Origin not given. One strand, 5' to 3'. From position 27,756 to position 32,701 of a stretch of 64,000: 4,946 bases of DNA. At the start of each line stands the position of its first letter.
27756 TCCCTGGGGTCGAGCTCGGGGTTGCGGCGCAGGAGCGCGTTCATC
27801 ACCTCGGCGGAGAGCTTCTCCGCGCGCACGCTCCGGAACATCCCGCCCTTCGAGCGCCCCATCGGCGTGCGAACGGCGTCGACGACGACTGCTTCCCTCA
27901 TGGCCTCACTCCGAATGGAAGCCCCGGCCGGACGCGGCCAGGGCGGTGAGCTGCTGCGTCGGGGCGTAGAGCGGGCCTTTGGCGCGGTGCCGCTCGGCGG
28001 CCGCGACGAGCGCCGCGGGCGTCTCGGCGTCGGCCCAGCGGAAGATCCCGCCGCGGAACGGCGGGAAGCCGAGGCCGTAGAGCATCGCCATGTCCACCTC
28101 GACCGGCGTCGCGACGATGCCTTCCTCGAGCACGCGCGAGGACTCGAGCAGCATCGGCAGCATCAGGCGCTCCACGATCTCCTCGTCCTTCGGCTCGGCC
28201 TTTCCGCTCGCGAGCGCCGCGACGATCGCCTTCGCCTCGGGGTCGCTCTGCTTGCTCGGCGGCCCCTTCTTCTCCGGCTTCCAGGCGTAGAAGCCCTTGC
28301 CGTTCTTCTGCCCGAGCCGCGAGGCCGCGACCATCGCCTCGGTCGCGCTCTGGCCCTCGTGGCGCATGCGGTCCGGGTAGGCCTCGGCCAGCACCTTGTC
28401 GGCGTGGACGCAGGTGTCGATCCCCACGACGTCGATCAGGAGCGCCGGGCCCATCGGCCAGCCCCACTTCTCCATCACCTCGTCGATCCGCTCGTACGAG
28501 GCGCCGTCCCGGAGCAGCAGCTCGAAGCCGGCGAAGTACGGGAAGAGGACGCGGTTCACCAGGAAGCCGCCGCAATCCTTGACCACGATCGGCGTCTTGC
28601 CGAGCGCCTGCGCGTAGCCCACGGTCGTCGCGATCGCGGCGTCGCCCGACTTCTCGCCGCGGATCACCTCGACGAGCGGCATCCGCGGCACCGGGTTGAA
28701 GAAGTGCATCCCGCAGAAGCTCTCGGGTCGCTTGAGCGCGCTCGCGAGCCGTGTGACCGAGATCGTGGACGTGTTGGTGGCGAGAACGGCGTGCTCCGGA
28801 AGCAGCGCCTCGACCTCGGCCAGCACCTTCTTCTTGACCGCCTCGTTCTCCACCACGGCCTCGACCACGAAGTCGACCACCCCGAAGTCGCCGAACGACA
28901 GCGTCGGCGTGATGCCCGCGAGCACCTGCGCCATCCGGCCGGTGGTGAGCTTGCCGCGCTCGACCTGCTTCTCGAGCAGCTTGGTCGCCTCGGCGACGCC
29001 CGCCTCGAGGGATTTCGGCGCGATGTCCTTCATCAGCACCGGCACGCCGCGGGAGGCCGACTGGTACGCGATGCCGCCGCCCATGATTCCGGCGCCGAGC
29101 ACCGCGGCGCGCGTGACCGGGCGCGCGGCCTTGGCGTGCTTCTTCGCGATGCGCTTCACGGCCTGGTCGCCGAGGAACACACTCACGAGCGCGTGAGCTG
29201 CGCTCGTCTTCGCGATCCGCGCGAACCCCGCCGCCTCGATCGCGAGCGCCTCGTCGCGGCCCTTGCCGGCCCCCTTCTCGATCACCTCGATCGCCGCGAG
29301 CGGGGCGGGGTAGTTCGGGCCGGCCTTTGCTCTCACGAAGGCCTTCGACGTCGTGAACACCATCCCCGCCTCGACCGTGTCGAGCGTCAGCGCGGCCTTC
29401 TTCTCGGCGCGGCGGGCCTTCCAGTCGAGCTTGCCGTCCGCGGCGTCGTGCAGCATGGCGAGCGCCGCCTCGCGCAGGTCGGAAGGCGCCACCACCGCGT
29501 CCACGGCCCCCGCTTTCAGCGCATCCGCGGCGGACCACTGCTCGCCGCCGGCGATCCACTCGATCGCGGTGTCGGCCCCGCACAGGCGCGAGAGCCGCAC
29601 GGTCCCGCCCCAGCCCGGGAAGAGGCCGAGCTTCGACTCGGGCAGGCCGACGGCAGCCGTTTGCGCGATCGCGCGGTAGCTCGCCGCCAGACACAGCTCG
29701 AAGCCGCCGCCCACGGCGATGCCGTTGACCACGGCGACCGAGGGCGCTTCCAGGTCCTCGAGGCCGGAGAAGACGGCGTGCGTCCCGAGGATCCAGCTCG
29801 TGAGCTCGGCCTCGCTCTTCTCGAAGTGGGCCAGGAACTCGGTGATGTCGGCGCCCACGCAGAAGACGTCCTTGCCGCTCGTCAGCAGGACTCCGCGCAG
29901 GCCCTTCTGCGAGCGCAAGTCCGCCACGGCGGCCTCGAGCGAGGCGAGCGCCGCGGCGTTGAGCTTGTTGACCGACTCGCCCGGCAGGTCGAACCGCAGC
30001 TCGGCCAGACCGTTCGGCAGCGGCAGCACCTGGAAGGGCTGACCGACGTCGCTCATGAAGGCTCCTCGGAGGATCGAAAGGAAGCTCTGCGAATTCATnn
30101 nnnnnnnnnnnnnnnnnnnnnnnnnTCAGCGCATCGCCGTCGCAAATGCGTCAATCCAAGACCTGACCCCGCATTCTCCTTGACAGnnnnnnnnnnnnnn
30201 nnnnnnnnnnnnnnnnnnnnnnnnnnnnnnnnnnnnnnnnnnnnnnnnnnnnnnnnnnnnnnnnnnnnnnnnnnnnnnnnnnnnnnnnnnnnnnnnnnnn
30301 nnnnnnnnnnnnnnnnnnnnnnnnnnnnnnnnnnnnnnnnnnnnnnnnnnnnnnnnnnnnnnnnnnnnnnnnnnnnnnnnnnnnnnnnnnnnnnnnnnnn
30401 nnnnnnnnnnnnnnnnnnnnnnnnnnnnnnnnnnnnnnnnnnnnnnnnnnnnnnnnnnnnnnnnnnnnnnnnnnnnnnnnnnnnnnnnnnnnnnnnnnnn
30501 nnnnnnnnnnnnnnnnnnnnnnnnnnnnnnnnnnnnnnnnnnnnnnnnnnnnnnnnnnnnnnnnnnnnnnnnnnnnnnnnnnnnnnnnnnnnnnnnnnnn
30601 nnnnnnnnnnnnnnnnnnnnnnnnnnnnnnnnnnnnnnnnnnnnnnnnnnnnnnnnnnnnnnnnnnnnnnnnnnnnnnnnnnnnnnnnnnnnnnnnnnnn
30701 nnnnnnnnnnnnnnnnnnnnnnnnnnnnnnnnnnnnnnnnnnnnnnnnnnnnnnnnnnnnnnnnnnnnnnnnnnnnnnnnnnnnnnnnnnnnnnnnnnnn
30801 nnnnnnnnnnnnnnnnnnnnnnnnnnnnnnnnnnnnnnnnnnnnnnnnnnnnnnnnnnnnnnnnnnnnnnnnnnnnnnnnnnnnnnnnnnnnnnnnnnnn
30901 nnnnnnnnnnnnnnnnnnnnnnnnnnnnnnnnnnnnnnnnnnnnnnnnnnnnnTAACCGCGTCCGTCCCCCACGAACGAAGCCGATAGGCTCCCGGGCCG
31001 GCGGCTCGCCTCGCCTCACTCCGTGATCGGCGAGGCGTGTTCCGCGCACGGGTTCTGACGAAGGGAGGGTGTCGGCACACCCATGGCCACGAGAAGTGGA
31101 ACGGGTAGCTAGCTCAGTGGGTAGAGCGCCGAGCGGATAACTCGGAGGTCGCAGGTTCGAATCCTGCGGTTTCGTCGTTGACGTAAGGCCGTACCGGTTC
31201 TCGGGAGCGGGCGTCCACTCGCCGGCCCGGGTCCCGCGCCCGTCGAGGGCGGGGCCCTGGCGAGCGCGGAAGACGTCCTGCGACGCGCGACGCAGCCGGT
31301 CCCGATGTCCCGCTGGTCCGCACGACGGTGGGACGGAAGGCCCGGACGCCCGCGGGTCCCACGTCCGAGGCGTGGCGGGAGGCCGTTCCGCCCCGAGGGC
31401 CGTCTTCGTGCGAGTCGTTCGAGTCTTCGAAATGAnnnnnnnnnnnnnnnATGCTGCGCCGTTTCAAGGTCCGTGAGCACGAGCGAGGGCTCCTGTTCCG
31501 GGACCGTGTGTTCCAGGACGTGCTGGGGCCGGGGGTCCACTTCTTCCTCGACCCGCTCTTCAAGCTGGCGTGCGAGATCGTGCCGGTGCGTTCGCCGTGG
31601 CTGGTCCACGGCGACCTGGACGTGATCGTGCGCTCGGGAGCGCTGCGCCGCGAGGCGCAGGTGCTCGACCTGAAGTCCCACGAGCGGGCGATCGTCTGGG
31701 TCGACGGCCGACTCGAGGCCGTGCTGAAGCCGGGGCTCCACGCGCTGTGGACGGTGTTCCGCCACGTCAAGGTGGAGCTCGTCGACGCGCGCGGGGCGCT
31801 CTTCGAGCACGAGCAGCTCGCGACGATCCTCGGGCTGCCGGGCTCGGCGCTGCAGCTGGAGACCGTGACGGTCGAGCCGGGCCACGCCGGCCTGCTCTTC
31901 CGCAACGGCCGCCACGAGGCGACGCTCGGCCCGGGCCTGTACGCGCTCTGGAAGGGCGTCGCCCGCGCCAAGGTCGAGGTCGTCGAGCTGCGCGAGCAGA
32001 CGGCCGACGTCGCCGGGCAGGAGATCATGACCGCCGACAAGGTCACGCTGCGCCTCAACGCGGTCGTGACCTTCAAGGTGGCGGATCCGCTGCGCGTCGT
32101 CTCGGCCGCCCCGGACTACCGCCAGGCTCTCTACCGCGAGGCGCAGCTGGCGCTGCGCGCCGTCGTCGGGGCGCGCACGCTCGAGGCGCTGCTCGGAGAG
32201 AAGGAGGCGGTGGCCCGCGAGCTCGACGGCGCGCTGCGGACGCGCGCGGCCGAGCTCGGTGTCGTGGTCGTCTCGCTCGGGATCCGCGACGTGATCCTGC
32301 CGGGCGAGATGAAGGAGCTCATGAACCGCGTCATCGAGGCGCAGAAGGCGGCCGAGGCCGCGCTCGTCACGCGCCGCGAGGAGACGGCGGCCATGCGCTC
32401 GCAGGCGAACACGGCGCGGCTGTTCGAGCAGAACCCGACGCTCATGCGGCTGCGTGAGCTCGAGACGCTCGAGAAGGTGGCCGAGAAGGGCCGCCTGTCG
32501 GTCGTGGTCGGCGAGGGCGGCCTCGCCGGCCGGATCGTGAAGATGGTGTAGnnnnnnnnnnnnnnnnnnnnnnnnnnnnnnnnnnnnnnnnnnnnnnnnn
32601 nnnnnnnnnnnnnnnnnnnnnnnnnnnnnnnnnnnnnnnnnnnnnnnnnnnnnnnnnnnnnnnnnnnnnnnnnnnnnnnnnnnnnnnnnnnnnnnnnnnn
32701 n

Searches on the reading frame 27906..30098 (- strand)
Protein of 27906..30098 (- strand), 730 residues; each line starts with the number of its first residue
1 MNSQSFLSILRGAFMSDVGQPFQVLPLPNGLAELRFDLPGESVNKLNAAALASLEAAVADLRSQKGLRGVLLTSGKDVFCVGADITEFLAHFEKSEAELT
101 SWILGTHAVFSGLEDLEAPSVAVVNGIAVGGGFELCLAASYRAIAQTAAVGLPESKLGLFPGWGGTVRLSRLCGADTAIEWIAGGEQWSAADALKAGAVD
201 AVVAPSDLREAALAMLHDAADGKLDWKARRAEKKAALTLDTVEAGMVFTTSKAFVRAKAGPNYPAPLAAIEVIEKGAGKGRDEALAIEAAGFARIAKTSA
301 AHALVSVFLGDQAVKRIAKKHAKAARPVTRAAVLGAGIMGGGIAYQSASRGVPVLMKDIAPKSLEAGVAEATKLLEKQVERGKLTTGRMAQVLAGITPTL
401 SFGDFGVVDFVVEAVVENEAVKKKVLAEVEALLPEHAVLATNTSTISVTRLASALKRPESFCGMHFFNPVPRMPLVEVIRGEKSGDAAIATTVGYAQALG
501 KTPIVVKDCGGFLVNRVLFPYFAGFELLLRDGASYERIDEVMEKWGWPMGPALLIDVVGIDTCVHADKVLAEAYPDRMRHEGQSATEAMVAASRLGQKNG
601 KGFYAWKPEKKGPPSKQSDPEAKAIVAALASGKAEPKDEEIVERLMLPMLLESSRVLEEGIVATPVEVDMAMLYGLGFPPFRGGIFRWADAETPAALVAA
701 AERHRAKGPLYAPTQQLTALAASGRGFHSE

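Call 46: find_encoding_contigs(protein=window:27906-30098:-, flank=10000, max_places=4)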
Protein window:27906-30098:- (730 aa): no gene with exactly this product is on record in the collection.

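Call 78: search_protein_families(library=ncbifam, proteins=[window:27906-30098:-], max_evalue=1e-20)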
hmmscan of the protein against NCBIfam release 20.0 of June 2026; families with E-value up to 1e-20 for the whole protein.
window:27906-30098:- (730 aa): 38 families (the best 25 are shown)
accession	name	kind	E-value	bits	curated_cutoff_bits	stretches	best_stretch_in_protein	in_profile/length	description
NF008727.0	PRK11730.1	equivalog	0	1031.9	870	1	19-728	5-714/717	fatty acid oxidation complex subunit alpha FadB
TIGR02437.1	FadB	equivalog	3.4e-298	990.9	933.55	1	21-727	7-713/714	fatty acid oxidation complex subunit alpha FadB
NF008363.0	PRK11154.1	equivalog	9.5e-169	562.8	869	1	22-729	7-707/708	fatty acid oxidation complex subunit alpha FadJ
TIGR02440.1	FadJ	equivalog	1.8e-143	479.4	968.45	1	28-727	8-698/699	fatty acid oxidation complex subunit alpha FadJ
TIGR02441.1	fa_ox_alpha_mit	equivalog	1.8e-132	442.9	964.65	1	29-723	21-731/737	fatty acid oxidation complex subunit alpha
NF006124.0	PRK08268.1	subfamily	2.2e-81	274.4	508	1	326-626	5-307/507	3-hydroxyacyl-CoA dehydrogenase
NF004474.0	PRK05808.1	subfamily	1.7e-80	270.4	408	1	329-606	4-282/283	3-hydroxybutyryl-CoA dehydrogenase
NF005715.0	PRK07530.1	equivalog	5.7e-67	226.1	420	1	328-611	4-288/292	3-hydroxybutyryl-CoA dehydrogenase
TIGR02279.1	PaaC-3OHAcCoADH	equivalog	2.7e-66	224.4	669.4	1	329-630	6-311/503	3-hydroxyacyl-CoA dehydrogenase PaaH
NF005875.0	PRK07819.1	subfamily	1e-65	222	319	1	327-606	4-286/287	3-hydroxybutyryl-CoA dehydrogenase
NF006722.0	PRK09260.1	equivalog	8.6e-63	212.2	429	1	329-610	3-285/289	3-hydroxyacyl-CoA dehydrogenase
NF004699.0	PRK06035.1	equivalog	2.7e-50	171.2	500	1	330-599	5-278/294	3-hydroxyacyl-CoA dehydrogenase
NF006143.0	PRK08293.1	equivalog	7.7e-49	166.5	312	1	331-607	7-288/291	3-hydroxyacyl-CoA dehydrogenase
NF052272.1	Staph_FadB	exception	1.4e-41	142.6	999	1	329-607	4-289/752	3-hydroxyacyl-CoA dehydrogenase/crotonase FadB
NF042925.1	FHMPC_DH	equivalog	1.3e-36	126.4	500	1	330-610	2-284/304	5-formyl-3-hydroxy-2-methylpyridine 4-carboxylate 5-dehydrogenase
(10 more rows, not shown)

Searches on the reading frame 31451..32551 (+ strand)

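Call 7: search_protein_families(library=pfam, proteins=[window:31451-32551:+], max_evalue=0.001)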
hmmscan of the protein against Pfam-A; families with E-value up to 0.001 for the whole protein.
window:31451-32551:+ (366 aa): 1 family
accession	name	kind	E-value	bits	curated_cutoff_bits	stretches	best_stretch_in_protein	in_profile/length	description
PF01145.31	Band_7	-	1.5e-37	129.8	23.6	1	140-311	2-175/176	SPFH domain / Band 7 family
